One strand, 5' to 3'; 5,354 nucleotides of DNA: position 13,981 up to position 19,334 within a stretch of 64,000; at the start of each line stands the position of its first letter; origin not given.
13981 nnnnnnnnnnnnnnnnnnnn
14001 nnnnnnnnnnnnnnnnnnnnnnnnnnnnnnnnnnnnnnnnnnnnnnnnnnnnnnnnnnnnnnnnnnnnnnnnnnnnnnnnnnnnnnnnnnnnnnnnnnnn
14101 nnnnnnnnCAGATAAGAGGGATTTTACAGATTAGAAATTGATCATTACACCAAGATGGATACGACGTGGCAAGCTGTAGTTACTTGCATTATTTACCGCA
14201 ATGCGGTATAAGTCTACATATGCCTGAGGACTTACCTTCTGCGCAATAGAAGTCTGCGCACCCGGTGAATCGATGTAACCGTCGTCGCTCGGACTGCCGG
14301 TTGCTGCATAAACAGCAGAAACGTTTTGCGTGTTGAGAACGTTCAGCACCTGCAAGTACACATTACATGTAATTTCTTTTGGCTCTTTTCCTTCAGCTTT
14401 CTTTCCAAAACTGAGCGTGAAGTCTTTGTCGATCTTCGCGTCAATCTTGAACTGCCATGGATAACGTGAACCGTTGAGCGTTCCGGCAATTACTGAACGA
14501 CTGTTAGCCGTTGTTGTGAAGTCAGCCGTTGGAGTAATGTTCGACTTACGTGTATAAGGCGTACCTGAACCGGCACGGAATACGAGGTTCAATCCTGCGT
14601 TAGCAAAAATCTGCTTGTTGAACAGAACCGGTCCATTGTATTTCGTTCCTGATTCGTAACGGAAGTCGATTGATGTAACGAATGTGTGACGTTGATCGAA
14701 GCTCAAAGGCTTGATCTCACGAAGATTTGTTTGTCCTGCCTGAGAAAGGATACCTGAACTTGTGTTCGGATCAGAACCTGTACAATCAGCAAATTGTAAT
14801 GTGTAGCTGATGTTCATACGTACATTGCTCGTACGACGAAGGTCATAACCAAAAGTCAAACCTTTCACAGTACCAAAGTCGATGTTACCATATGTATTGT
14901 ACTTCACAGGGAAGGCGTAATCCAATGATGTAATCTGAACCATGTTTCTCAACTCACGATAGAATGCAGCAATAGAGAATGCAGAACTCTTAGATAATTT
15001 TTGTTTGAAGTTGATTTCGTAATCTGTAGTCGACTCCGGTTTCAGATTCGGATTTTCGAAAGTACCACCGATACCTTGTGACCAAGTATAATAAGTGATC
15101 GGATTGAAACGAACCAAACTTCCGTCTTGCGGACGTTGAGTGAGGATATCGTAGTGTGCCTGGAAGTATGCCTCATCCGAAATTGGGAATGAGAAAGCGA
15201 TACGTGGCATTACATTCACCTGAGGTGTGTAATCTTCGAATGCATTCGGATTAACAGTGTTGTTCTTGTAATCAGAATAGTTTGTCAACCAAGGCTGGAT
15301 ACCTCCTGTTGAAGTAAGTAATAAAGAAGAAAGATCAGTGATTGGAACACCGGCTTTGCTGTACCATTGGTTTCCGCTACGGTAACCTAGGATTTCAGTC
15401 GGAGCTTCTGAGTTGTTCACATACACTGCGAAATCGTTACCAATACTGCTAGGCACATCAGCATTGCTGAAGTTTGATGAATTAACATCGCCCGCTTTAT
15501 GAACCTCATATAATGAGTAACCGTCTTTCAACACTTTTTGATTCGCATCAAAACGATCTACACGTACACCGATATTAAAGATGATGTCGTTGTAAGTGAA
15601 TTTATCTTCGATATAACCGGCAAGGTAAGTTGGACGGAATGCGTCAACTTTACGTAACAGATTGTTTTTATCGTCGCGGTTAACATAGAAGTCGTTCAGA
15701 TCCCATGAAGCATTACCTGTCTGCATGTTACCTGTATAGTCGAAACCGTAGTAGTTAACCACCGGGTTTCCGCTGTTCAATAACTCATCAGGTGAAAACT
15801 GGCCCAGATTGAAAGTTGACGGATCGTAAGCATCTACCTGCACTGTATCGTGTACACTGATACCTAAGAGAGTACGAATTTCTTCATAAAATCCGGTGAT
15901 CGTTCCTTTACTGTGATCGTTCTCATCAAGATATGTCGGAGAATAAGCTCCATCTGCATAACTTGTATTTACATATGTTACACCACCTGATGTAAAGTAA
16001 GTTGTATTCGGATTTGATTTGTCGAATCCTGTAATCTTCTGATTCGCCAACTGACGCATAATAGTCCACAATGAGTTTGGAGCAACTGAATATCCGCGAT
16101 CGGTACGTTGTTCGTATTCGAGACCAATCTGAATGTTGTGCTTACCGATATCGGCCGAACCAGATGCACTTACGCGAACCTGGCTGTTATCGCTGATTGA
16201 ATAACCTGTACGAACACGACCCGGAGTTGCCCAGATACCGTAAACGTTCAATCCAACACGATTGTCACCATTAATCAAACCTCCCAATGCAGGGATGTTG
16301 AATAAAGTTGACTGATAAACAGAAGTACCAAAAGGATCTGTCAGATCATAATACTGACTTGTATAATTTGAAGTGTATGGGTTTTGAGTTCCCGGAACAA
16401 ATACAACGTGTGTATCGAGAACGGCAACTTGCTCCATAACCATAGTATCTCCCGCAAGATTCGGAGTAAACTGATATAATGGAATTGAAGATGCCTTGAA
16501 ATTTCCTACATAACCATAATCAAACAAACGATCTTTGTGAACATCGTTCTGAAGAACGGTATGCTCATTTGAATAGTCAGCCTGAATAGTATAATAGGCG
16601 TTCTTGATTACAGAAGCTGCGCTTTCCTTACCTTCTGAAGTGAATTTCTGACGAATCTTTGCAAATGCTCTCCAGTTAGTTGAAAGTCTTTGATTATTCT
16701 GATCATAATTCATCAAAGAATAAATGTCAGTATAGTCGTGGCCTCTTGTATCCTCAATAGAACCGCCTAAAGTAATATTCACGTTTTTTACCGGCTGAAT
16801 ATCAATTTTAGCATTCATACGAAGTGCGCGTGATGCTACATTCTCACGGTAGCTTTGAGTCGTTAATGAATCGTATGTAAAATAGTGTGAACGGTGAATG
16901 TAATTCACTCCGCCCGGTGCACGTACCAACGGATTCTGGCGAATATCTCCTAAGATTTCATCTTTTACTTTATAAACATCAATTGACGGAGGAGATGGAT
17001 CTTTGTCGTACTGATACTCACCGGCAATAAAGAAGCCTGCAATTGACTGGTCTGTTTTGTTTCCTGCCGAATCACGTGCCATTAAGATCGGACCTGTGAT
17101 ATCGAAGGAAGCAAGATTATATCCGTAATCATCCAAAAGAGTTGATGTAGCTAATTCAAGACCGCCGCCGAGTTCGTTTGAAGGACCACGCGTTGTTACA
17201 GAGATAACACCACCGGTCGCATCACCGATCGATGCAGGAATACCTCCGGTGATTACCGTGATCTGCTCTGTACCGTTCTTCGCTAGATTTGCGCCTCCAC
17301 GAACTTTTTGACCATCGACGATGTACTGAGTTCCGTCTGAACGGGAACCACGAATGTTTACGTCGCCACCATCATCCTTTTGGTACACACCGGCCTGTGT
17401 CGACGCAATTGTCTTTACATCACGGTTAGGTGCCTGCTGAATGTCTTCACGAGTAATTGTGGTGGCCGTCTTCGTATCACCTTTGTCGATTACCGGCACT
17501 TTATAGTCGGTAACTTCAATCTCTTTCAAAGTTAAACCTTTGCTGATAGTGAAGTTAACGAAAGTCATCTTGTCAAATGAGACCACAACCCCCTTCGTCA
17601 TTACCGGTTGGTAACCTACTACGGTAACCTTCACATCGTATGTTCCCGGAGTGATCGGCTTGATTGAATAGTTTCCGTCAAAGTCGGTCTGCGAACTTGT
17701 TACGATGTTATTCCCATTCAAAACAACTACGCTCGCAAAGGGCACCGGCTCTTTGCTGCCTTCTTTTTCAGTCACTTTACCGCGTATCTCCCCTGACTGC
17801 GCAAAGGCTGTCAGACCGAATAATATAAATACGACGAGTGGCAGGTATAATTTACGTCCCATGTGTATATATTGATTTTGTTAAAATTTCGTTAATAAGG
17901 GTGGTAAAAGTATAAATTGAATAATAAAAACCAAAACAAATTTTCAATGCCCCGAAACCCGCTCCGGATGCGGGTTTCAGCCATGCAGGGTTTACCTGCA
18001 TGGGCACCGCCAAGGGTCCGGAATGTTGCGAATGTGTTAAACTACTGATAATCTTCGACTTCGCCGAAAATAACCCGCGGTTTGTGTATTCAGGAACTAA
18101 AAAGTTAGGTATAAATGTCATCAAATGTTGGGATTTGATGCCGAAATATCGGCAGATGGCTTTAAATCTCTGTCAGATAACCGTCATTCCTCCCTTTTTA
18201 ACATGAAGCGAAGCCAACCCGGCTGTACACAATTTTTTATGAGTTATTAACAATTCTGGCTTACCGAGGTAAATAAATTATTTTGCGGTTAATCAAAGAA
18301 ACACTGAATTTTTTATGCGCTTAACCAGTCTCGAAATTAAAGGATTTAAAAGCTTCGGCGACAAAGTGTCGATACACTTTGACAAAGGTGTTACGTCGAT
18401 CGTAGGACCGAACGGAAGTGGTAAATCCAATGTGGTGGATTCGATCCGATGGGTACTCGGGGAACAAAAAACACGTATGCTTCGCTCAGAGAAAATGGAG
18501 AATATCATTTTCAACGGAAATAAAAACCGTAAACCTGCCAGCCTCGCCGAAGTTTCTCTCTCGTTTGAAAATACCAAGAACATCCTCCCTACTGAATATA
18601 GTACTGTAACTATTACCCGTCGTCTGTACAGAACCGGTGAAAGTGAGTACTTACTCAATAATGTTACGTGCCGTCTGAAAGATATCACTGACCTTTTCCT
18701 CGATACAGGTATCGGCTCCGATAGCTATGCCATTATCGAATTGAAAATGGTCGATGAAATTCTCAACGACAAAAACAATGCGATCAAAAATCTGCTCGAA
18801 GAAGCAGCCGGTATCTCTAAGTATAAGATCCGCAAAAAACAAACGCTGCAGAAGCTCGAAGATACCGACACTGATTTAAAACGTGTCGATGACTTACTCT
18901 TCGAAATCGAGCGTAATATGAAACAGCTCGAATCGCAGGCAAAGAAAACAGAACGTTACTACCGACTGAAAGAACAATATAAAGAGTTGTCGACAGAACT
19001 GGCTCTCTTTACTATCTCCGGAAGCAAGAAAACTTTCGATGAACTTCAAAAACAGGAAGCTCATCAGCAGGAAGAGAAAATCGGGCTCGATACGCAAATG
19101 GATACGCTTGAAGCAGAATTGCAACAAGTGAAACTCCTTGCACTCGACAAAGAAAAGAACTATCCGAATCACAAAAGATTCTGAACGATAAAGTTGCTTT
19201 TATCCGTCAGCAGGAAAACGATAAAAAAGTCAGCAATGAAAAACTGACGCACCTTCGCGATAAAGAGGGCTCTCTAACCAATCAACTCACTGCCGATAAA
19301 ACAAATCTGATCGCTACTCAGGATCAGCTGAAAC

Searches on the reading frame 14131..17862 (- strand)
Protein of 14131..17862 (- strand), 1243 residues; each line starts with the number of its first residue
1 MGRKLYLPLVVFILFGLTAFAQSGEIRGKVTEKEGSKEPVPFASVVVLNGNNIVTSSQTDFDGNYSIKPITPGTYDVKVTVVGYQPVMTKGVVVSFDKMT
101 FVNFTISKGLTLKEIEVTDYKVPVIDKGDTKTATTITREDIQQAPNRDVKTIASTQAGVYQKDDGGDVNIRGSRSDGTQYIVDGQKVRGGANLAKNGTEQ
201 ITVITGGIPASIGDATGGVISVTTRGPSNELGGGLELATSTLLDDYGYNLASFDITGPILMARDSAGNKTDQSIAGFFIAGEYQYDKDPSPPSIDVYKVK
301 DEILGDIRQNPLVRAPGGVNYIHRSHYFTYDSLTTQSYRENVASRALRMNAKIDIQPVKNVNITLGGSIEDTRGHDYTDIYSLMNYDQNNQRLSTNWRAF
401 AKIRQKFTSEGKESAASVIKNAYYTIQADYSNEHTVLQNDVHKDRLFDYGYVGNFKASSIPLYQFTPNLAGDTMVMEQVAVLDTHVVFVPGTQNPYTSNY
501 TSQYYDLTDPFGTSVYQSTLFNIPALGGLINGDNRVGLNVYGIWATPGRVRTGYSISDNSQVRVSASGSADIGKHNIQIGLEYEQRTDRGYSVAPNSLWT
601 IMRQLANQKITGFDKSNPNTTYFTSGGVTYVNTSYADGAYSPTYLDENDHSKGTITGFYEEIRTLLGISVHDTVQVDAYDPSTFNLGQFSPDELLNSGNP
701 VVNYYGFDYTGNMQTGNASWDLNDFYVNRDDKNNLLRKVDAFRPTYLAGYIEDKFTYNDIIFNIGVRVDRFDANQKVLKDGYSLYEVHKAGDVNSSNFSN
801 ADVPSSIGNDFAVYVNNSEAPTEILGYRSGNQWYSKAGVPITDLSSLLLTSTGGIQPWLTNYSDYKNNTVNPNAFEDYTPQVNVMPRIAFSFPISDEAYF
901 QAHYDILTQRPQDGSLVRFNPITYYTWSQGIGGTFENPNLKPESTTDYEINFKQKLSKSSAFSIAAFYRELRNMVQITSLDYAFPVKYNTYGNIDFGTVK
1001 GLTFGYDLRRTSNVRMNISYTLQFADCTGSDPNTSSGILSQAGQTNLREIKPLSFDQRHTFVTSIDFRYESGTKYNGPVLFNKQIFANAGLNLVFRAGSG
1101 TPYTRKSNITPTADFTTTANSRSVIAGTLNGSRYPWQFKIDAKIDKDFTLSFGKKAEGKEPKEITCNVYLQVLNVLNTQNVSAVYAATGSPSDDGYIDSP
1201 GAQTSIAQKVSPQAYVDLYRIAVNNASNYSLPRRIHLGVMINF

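Call 45: search_protein_families(library=pfam, proteins=[window:14131-17862:-], max_evalue=0.01)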
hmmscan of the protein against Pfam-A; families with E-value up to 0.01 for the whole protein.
window:14131-17862:- (1243 aa): 4 families
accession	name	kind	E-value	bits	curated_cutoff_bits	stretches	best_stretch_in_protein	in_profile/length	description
PF13620.12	CarboxypepD_reg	-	7.2e-14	52.3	32.3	1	26-106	2-81/82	Carboxypeptidase regulatory-like domain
PF13715.12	CarbopepD_reg_2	-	2.2e-10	40.9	32.2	1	26-114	1-85/88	CarboxypepD_reg-like domain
PF07715.20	Plug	-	1e-08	36.1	23.9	1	131-219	7-107/107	TonB-dependent Receptor Plug Domain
PF00593.30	TonB_dep_Rec_b-barrel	-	1.2e-07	32.4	27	1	618-1117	12-414/436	TonB dependent receptor-like, beta-barrel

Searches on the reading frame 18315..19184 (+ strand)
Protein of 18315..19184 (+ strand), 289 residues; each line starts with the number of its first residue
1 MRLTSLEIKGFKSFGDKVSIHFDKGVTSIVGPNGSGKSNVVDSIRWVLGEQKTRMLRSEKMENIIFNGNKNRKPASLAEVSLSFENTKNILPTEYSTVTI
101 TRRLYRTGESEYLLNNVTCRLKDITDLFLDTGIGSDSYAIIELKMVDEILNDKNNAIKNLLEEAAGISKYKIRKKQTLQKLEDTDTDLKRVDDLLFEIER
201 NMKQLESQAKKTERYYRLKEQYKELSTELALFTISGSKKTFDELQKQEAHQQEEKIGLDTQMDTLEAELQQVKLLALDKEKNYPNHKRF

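Call 74: search_protein_families(library=pfam, proteins=[window:18315-19184:+], max_evalue=0.001)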
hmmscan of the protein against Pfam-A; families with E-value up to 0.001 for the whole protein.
window:18315-19184:+ (289 aa): 6 families
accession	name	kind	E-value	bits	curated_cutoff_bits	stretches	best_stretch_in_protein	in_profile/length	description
PF02463.25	SMC_N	-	1.3e-39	136.3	40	1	3-240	2-143/220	RecF/RecN/SMC N terminal domain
PF13476.12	AAA_23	-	1.9e-18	68.3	27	1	5-206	1-177/201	AAA domain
PF13175.12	AAA_15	-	1.2e-13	51.8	32.1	1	1-253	1-222/374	AAA ATPase domain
PF13555.12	AAA_29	-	5e-07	29.8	27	1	4-52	2-50/61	P-loop containing region of AAA domain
PF13304.12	AAA_21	-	8.8e-06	26.4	27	1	26-53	1-26/304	AAA domain, putative AbiEii toxin, Type IV TA system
PF13514.12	AAA_27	-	1.7e-05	25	22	0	1-45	1-47/206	AAA domain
